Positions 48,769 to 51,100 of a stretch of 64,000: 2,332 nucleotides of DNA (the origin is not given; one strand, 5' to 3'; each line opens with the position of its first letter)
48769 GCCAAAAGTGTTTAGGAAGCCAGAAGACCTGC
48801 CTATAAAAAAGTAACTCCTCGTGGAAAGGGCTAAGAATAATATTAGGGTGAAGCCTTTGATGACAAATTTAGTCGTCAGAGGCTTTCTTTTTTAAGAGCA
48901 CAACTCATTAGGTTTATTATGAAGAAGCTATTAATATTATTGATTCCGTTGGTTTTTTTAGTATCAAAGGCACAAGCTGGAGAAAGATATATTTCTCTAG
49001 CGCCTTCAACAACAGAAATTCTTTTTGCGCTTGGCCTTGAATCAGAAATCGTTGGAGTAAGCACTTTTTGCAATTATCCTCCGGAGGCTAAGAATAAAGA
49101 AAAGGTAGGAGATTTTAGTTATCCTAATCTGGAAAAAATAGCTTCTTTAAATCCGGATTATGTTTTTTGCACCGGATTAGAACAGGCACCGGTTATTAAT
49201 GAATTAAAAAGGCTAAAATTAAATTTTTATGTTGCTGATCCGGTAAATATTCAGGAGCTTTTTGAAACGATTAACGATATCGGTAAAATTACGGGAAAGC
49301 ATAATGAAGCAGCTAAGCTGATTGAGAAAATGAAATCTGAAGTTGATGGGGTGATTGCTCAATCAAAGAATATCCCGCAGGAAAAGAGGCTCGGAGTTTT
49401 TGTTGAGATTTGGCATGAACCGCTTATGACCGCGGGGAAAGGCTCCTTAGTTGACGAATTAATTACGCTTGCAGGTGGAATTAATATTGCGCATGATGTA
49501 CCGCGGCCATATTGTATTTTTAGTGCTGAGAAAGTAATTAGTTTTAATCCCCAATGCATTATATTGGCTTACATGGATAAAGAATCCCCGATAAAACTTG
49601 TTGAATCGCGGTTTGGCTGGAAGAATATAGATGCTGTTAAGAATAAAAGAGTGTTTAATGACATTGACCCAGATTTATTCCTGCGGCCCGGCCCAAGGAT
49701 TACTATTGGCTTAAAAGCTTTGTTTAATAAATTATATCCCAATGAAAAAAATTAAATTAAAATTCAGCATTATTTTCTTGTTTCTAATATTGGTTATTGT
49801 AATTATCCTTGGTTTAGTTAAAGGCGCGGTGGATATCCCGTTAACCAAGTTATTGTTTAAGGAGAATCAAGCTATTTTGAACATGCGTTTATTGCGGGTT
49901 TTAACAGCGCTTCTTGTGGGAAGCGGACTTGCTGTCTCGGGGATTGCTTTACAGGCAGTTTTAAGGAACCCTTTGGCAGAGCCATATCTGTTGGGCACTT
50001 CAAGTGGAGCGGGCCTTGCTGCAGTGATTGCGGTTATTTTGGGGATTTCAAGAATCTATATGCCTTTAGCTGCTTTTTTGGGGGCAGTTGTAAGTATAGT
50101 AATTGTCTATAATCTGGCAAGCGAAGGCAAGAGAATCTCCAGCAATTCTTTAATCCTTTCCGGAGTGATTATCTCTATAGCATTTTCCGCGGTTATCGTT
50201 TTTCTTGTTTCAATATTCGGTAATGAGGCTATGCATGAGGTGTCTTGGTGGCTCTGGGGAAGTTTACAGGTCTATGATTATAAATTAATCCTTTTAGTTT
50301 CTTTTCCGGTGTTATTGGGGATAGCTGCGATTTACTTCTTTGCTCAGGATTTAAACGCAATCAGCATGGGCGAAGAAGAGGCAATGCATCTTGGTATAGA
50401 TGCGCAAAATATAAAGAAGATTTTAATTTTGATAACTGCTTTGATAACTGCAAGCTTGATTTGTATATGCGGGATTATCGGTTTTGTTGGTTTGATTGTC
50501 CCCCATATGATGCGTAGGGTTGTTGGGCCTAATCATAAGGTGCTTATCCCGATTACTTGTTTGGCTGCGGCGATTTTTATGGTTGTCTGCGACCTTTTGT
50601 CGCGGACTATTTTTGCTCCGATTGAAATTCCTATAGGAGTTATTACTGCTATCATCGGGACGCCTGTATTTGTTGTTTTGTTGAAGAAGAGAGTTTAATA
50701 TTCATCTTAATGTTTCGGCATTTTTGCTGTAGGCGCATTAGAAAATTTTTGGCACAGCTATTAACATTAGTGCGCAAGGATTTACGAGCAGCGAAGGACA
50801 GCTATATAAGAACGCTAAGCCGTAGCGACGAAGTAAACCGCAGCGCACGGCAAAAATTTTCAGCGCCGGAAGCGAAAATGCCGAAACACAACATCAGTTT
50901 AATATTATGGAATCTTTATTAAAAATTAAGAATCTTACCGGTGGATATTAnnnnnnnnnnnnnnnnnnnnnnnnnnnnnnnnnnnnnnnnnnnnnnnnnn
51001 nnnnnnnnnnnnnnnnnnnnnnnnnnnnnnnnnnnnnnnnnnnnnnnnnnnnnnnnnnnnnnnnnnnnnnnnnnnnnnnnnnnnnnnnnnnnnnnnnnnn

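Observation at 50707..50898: Second, related IR-flanked element between btuC and btuD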

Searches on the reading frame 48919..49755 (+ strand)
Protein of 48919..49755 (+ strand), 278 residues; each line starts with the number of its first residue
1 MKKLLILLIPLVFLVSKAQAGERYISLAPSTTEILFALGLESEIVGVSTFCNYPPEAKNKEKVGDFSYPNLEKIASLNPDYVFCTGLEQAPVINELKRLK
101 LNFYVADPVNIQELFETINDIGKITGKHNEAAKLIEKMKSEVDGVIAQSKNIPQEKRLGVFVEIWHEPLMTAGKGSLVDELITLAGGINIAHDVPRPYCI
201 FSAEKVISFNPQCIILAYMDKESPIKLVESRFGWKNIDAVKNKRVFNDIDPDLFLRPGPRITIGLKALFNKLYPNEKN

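Call 60: search_protein_families(library=pfam, proteins=[window:48919-49755:+], max_evalue=0.001)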
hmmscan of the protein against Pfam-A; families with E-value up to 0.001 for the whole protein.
window:48919-49755:+ (278 aa): 1 family
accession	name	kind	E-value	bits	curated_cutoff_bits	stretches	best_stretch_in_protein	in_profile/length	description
PF01497.23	Peripla_BP_2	-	4e-29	102.1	27.5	1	25-246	2-229/235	Periplasmic binding protein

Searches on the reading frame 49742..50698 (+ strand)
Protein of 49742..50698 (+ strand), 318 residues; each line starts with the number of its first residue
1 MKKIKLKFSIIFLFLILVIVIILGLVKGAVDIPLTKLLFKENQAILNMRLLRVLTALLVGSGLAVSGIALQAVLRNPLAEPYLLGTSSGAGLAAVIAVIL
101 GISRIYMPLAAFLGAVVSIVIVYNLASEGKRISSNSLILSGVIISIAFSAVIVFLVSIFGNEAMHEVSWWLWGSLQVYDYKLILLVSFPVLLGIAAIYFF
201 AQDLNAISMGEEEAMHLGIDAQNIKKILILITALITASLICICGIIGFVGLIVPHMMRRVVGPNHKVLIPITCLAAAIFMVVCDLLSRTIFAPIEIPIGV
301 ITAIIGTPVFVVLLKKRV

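Call 60: search_protein_families(library=pfam, proteins=[window:49742-50698:+], max_evalue=0.001)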
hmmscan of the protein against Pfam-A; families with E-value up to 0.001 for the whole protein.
window:49742-50698:+ (318 aa): 2 families
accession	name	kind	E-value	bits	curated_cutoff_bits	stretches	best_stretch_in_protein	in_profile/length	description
PF01032.23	FecCD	-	2.5e-87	293.3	26.5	1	16-316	1-311/311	FecCD transport family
PF00950.22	ABC-3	-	3.9e-05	23.7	20.1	1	88-313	39-254/258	ABC 3 transport family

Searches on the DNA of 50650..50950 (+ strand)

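Call 33: search_rna_families(source=window, start=50650, end=50950, threshold=evalue, max_evalue=10, show_alignments=2)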
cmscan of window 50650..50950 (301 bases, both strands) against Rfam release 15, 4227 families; matches with E-value up to 10: 2.
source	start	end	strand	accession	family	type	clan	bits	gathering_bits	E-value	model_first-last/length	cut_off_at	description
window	50857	50887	-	RF01332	CRISPR-DR19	Gene; CRISPR;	-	18.2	40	1.1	1-37/37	no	CRISPR RNA direct repeat element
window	50650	50687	+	RF00686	mir-338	Gene; miRNA;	-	13.2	57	10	32-69/69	5'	mir-338 microRNA precursor family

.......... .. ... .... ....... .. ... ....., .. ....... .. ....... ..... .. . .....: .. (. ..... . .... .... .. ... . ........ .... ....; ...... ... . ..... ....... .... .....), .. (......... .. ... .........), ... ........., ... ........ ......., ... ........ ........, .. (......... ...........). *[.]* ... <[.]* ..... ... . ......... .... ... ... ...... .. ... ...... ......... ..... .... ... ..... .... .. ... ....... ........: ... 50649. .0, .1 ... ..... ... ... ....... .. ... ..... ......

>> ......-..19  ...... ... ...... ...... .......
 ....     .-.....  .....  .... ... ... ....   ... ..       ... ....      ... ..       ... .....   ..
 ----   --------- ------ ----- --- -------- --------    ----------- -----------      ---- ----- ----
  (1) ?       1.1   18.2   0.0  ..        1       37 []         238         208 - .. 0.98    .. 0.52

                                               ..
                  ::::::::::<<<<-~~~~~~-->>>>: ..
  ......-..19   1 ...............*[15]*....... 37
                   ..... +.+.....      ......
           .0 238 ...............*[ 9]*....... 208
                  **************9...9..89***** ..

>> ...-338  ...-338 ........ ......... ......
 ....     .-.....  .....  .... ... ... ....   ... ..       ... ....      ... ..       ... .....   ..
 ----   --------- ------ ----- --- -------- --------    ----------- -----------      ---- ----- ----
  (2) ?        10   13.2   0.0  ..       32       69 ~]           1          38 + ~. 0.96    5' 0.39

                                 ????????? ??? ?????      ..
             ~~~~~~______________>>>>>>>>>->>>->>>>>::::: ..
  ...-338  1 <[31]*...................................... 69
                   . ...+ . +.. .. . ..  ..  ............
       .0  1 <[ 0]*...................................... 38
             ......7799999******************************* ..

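Call 56: search_dna_similar(query=window:50703-50895:+, collection=plasmids, mode=distant, max_evalue=0.01)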
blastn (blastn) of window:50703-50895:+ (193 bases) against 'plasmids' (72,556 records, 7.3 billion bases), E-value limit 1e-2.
No match.

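Call 57: search_dna_similar(query=window:50703-50895:+, collection=phages, mode=distant, max_evalue=0.01)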
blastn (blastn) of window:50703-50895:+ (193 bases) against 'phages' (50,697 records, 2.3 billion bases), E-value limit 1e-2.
No match.

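Call 83: search_dna_similar(query=window:50703-50895:+, collection=ecoli_genomes, mode=distant, max_evalue=0.01, max_rows=5)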
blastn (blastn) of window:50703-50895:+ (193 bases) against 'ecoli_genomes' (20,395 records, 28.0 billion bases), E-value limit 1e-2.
No match.

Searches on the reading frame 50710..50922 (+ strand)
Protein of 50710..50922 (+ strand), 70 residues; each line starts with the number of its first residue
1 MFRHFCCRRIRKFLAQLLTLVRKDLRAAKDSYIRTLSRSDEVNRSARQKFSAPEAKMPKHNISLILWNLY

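Call 60: search_protein_families(library=pfam, proteins=[window:50710-50922:+], max_evalue=0.001)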
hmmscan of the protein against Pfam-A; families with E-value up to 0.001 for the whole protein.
window:50710-50922:+ (70 aa): 0 families
